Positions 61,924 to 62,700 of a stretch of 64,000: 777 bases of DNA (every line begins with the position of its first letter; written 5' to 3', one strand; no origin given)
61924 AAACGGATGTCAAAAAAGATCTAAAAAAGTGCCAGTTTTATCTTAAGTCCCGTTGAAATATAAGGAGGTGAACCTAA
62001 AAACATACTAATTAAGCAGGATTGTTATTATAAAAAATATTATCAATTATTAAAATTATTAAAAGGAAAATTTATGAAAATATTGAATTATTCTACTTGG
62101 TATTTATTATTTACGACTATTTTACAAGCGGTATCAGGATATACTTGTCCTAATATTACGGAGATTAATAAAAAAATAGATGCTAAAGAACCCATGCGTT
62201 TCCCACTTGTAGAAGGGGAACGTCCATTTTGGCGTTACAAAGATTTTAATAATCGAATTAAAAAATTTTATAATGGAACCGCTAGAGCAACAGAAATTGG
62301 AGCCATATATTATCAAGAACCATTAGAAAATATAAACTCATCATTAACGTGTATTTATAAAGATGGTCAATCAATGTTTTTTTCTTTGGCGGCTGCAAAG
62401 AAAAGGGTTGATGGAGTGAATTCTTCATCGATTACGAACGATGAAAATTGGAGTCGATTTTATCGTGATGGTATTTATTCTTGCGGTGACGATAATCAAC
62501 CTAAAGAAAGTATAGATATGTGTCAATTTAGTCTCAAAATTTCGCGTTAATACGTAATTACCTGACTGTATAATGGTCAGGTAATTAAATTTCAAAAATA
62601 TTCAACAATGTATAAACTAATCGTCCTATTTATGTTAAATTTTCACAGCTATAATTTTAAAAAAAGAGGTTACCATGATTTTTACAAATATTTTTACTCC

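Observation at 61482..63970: Tandem array of four paralogous small secreted cysteine-containing proteins with a duplicated terminator module: candidate undescribed family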

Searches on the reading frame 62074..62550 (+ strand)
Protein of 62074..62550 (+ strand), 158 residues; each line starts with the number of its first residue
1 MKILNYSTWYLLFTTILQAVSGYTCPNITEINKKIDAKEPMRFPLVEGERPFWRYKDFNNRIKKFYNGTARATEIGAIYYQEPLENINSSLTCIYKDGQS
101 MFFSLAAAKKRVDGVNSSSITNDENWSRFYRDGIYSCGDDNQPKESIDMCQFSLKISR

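Call 3: search_protein_families(library=pfam, proteins=[window:62074-62550:+], max_evalue=1)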
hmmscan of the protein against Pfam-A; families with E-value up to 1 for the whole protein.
window:62074-62550:+ (158 aa): 0 families

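Call 4: search_protein_families(library=ncbifam, proteins=[window:62074-62550:+], max_evalue=1)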
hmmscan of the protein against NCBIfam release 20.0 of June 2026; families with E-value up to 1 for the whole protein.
window:62074-62550:+ (158 aa): 0 families

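Call 7: find_homologous_proteins(query=window:62074-62547:+, max_evalue=0.01)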
Query window:62074-62547:+ (158 aa): 22 proteins with E <= 0.01 among 36 candidates.
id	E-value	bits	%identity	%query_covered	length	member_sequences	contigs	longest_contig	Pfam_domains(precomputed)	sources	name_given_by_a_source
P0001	1.3e-92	325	91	100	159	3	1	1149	-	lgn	-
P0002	5.4e-86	304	83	100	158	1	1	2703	-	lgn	-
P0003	2.1e-85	302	84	100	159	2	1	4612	-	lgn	-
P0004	1.8e-84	299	81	100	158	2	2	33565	-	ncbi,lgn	ncbi:MAG: hypothetical protein WA659_06930 [Candidatus Aquirickettsiella sp.]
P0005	4.0e-83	295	80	100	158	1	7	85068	-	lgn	-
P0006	1.0e-79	284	78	100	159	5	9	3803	-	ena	-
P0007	5.1e-78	278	78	100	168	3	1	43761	-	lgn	-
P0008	1.0e-77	277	79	100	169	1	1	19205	-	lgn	-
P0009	3.4e-76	272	75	100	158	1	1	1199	-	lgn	-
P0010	3.4e-72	259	75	100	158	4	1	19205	-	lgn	-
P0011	1.9e-69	250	73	100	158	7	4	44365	-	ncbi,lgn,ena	-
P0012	4.8e-68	246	70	100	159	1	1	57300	-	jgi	jgi:hypothetical protein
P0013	3.8e-66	239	68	100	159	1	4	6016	-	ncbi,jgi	ncbi:MAG: hypothetical protein RJA25_1685 [Bacteroidota bacterium]|jgi:hypothetical protein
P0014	7.4e-58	213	61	100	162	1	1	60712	-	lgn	-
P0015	3.1e-57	211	62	99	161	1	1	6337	-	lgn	-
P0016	1.6e-41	160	50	98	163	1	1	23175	-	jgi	jgi:hypothetical protein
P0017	6.1e-34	135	46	98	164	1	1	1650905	-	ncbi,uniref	ncbi:hypothetical protein [Rickettsiella endosymbiont of Miltochrista miniata]|uniref:hypothetical p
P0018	6.8e-34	135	45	98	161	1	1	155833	-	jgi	jgi:hypothetical protein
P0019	1.1e-31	127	41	98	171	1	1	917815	-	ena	-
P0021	5.7e-29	119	39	97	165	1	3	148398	-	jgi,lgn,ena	jgi:hypothetical protein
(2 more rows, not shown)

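Call 13: find_encoding_contigs(protein=P0017, flank=10000, max_places=4)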
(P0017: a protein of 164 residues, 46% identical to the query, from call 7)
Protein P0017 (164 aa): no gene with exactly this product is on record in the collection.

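Call 18: predict_structure(alignment_id=A2)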
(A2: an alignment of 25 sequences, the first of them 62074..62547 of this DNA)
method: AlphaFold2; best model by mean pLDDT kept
length: 158 residues; sequences in the alignment: 25
mean_pLDDT: 75.0   pTM: 0.71
mean pLDDT of the five models: 75.0, 72.0, 70.0, 69.1, 64.9
residues with pLDDT >= 90: 15; 70-90: 95; 50-70: 28; < 50: 20
segments of 3 or more residues with pLDDT < 50: 1-5, 11-20
pLDDT, mean of each block of 10 residues (from residue 1): 46 44 81 80 59 70 72 89 89 87 82 87 87 84 65 78
secondary structure, 60 per line:
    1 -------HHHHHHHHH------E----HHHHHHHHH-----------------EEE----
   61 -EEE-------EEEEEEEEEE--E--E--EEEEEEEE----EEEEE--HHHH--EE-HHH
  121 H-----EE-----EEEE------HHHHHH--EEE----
elements in order: H8-16 H28-36 E54-56 E62-64 E72-81 E90-97 E102-106 H109-112 H118-121 E134-137 H144-149 E152-154

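Call 20: search_protein_representatives(alignment_id=A2)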
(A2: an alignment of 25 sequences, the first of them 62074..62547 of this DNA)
Query: 25 sequences, 158 profile positions. Proteins with E-value up to 0.001 (for the whole library): 23; up to 1e-10: 15; up to 1e-30: 5. The best 23 are listed.
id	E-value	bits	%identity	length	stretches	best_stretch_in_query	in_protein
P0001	1.3e-78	278.4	-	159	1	1-158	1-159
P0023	8.5e-57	207.5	-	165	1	1-156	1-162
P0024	4.4e-47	176.0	-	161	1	1-156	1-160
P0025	7.8e-38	145.9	-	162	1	1-156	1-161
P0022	3.7e-33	130.7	-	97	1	1-86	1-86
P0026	5.6e-29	117.1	-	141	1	30-156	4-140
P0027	8.8e-24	100.2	-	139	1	30-139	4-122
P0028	1.6e-23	99.4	-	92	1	1-83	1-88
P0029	1.1e-21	93.5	-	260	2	23-155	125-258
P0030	1.9e-20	89.4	-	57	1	1-52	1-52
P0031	3.4e-18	82.1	-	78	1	70-132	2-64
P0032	5.0e-18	81.5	-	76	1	1-52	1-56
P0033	2.4e-16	76.1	-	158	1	10-156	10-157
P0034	2.9e-16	75.8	-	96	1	66-157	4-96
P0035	5.9e-12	61.8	-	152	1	1-156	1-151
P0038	2.1e-08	50.3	-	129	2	71-156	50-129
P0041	1.4e-06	44.4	-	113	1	55-156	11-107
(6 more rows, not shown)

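Call 23: list_cluster_members(proteins=[P0033, P0035, P0038, P0029, P0026, P0023, P0024, P0025, P0041, P0034])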
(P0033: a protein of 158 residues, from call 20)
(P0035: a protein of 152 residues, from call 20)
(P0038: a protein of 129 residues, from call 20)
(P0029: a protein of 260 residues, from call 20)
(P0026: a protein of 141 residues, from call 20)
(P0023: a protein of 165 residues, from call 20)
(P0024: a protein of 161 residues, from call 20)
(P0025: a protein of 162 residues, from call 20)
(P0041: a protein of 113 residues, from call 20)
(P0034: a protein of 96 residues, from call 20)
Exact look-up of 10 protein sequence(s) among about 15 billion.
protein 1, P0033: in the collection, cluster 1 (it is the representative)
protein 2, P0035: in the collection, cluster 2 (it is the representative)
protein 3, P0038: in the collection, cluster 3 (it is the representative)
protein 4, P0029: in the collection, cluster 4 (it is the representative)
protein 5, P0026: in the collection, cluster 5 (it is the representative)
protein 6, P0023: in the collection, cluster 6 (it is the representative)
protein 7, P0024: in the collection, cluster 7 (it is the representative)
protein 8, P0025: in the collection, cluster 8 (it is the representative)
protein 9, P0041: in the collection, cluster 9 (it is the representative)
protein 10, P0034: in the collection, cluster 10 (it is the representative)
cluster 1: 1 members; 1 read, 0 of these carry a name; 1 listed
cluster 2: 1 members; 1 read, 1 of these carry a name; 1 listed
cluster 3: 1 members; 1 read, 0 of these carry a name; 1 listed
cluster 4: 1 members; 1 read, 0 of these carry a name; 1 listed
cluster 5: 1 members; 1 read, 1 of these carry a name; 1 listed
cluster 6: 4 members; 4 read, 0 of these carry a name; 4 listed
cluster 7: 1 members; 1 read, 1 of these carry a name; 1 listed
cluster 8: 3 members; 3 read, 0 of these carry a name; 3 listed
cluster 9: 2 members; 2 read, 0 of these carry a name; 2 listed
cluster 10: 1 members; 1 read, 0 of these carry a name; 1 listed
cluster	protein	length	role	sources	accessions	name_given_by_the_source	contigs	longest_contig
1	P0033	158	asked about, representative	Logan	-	-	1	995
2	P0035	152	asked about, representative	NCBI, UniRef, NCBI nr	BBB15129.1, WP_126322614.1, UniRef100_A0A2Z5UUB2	hypothetical protein RVIR1_06280 [Candidatus Rickettsiella viridis] | Uncharacterized protein n=1 Tax=Candidatus Rickettsiella viridis TaxID=676208 ... | hypothetical protein [Candidatus Rickettsiella viridis]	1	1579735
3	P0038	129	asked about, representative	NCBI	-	-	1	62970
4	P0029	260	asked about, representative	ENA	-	-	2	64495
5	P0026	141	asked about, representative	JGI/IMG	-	hypothetical protein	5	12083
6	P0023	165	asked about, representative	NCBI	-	-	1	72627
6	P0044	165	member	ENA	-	-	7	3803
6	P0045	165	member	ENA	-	-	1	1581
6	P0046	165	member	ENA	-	-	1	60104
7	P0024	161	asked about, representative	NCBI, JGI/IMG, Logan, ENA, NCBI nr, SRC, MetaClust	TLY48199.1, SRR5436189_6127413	MAG: hypothetical protein E6K54_02885 [Gammaproteobacteria bacterium] | \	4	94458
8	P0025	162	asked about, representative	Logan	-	-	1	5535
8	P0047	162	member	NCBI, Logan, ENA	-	-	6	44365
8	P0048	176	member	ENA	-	-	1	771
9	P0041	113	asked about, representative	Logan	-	-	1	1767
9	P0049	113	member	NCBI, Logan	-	-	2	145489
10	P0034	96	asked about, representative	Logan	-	-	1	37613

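Call 26: find_related_loci(query=A2, collection=genome_contigs, flank=10000)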
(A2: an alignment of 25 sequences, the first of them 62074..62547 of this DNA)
Query A2 (158 aa) in genome_contigs; peptide patterns used: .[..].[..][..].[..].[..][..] (x = any residue, [..] = any of these).
54 stretches matched a pattern; 4 encode a relative of the query (tblastn E <= 1e-3); 4 distinct loci.
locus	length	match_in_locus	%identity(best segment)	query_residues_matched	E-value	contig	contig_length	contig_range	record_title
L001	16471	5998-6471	81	1-158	2e-89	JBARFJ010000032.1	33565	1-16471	MAG: Candidatus Aquirickettsiella sp. isolate MFD09765_ilm_asm_bin2 k127_54513, whole genome shotgun sequence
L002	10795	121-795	81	1-158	2e-87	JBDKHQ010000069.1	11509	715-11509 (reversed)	MAG: Pseudomonadota bacterium isolate flintriver_2019_sw_WHONDRS-S19S_0015_B_bin.75 scaffold_16762, whole genome shotgun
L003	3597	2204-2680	68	1-158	4e-72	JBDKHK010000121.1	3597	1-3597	MAG: Bacteroidota bacterium isolate flintriver_2019_sw_WHONDRS-S19S_0015_B_bin.39 scaffold_803894, whole genome shotgun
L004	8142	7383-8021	78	1-127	8e-65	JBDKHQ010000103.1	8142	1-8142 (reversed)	MAG: Pseudomonadota bacterium isolate flintriver_2019_sw_WHONDRS-S19S_0015_B_bin.75 scaffold_1202947, whole genome shotg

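Call 28: find_encoding_contigs(protein=P0019, flank=10000, max_places=2)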
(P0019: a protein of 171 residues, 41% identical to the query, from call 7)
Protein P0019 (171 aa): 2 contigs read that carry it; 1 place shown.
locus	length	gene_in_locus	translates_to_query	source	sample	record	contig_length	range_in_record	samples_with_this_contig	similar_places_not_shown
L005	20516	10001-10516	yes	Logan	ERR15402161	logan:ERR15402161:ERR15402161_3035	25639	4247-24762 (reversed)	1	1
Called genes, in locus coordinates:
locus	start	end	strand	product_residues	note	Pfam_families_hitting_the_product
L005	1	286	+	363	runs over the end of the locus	PF00676:E1_dh, PF02775:TPP_enzyme_C (faint), PF13292:DXP_synthase_N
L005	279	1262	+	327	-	PF02779:Transket_pyr, PF02780:Transketolase_C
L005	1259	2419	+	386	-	PF00364:Biotin_lipoyl, PF02817:E3_binding, PF00198:2-oxoacid_dh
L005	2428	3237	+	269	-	PF00398:RrnaAD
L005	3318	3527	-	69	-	-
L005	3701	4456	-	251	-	PF01346:FKBP_N, PF00254:FKBP_C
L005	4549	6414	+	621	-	PF01134:GIDA, PF12831:FAD_oxidored, PF21680:GIDA_C_1st, PF13932:SAM_GIDA_C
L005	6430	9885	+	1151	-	PF17757:UvrB_inter, PF21132:MFD_D3, PF02559:CarD_TRCF_RID, PF22590:Cas3-like_C_2 (faint), PF00270:DEAD, PF04851:ResIII, PF00271:Helicase_C, PF03461:TRCF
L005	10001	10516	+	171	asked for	-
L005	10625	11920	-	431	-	PF13623:SurA_N_2, PF13624:SurA_N_3, PF09312:SurA_N, PF13616:Rotamase_3, PF00639:Rotamase, PF13145:Rotamase_2, PF13616:Rotamase_3, PF00639:Rotamase, +1 more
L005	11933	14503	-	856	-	PF03968:LptD_N (weak), PF04453:LptD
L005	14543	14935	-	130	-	-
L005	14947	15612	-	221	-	PF00834:Ribul_P_3_epim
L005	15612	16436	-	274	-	PF27507:DjlA_TM, PF05099:TerB, PF00226:DnaJ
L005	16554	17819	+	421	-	PF04413:Glycos_transf_N, PF00534:Glycos_transf_1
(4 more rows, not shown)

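Call 29: find_encoding_contigs(protein=P0018, flank=10000, max_places=2)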
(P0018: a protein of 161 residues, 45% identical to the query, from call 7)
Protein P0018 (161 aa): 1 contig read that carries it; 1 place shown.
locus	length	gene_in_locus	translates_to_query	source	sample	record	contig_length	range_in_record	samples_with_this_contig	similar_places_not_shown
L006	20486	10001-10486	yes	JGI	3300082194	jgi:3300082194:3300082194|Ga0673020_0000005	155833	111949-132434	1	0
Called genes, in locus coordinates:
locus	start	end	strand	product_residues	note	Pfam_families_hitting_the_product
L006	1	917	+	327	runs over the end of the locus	PF02779:Transket_pyr, PF02780:Transketolase_C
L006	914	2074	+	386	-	PF00364:Biotin_lipoyl, PF02817:E3_binding, PF00198:2-oxoacid_dh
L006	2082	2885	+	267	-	PF00398:RrnaAD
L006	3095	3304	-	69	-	-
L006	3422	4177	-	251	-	PF01346:FKBP_N, PF00254:FKBP_C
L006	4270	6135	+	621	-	PF00890:FAD_binding_2 (faint), PF01134:GIDA, PF01266:DAO (faint), PF07992:Pyr_redox_2 (faint), PF12831:FAD_oxidored, PF21680:GIDA_C_1st, PF13932:SAM_GIDA_C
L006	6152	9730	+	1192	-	PF17757:UvrB_inter, PF21132:MFD_D3, PF02559:CarD_TRCF_RID, PF22590:Cas3-like_C_2 (faint), PF00270:DEAD, PF04851:ResIII, PF00271:Helicase_C, PF03461:TRCF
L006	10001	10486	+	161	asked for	-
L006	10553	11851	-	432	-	PF13623:SurA_N_2, PF13624:SurA_N_3, PF09312:SurA_N, PF13145:Rotamase_2, PF13616:Rotamase_3, PF00639:Rotamase, PF13616:Rotamase_3, PF00639:Rotamase, +1 more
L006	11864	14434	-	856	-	PF03968:LptD_N (weak), PF04453:LptD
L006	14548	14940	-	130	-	-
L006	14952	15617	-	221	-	PF00834:Ribul_P_3_epim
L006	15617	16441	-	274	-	PF27507:DjlA_TM, PF05099:TerB, PF00226:DnaJ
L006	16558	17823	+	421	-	PF04413:Glycos_transf_N, PF00534:Glycos_transf_1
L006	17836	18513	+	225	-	PF00677:Lum_binding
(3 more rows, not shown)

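Call 32: find_encoding_contigs(protein=P0011, flank=10000, max_places=2)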
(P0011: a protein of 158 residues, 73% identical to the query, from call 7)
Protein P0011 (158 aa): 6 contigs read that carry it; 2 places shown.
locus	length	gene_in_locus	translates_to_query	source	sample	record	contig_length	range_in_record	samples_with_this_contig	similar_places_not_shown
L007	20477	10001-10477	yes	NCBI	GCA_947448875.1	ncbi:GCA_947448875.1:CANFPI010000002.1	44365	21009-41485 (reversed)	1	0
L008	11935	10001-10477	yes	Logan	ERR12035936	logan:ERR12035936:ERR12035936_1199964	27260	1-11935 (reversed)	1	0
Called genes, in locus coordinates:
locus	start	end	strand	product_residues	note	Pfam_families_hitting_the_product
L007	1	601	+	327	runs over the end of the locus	PF02779:Transket_pyr, PF02780:Transketolase_C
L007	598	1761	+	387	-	PF00364:Biotin_lipoyl, PF02817:E3_binding, PF00198:2-oxoacid_dh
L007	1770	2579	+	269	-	PF00398:RrnaAD, PF05401:NodS (faint)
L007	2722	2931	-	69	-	-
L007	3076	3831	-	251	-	PF01346:FKBP_N, PF00254:FKBP_C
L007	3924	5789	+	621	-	PF01134:GIDA, PF07992:Pyr_redox_2 (faint), PF12831:FAD_oxidored, PF21680:GIDA_C_1st, PF13932:SAM_GIDA_C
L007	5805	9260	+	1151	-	PF17757:UvrB_inter, PF21132:MFD_D3, PF02559:CarD_TRCF_RID, PF00270:DEAD, PF04851:ResIII, PF00271:Helicase_C, PF03461:TRCF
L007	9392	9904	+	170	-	-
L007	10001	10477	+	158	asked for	-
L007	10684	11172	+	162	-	-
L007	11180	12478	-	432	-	PF13623:SurA_N_2, PF13624:SurA_N_3, PF09312:SurA_N, PF13145:Rotamase_2, PF13616:Rotamase_3, PF00639:Rotamase, PF13616:Rotamase_3, PF00639:Rotamase, +1 more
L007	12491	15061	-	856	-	PF03968:LptD_N (weak), PF04453:LptD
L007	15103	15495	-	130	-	-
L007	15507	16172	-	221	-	PF00834:Ribul_P_3_epim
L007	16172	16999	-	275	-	PF27507:DjlA_TM, PF05099:TerB, PF00226:DnaJ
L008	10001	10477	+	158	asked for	-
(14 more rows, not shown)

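Call 33: find_encoding_contigs(protein=P0008, flank=10000, max_places=2)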
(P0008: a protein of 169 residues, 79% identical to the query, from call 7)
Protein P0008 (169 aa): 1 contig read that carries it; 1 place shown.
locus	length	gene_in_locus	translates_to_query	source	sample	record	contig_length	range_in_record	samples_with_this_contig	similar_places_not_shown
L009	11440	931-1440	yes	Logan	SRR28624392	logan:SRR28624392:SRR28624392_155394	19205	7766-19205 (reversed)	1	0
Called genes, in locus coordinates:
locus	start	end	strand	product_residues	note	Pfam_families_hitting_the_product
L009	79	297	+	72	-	-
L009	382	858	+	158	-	-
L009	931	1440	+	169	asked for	-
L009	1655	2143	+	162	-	-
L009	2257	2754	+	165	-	-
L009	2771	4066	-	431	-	PF13623:SurA_N_2, PF13624:SurA_N_3, PF09312:SurA_N, PF13616:Rotamase_3, PF00639:Rotamase, PF13145:Rotamase_2, PF13616:Rotamase_3, PF00639:Rotamase, +1 more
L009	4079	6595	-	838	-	PF03968:LptD_N (weak), PF04453:LptD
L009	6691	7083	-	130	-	-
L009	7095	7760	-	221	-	PF00834:Ribul_P_3_epim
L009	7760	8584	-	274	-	PF27507:DjlA_TM, PF05099:TerB, PF00226:DnaJ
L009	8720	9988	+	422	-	PF04413:Glycos_transf_N, PF00534:Glycos_transf_1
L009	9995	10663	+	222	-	PF00677:Lum_binding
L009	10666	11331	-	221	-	PF00702:Hydrolase, PF12710:HAD (weak), PF13419:HAD_2, PF13242:Hydrolase_like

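Call 35: find_encoding_contigs(protein=P0016, flank=10000, max_places=2)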
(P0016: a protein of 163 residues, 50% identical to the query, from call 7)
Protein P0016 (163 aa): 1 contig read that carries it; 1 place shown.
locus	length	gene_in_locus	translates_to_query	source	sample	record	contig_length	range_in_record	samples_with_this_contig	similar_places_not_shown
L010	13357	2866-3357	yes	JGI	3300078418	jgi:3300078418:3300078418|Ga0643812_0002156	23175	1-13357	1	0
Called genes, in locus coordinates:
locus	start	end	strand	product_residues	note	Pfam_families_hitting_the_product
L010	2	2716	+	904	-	?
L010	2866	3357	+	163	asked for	-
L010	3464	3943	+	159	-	-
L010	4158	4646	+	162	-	-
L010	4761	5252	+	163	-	-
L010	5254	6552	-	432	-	PF13623:SurA_N_2, PF13624:SurA_N_3, PF09312:SurA_N, PF13616:Rotamase_3, PF00639:Rotamase, PF13145:Rotamase_2 (weak), PF13616:Rotamase_3, PF00639:Rotamase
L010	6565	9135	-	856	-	PF03968:LptD_N (weak), PF04453:LptD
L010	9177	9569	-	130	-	-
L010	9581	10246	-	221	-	PF00834:Ribul_P_3_epim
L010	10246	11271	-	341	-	PF27507:DjlA_TM, PF05099:TerB, PF00226:DnaJ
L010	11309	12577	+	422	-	PF04413:Glycos_transf_N, PF00534:Glycos_transf_1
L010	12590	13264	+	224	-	PF00677:Lum_binding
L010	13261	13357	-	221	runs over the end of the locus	PF00702:Hydrolase, PF09419:PGP_phosphatase (faint), PF12710:HAD (weak), PF13419:HAD_2, PF13242:Hydrolase_like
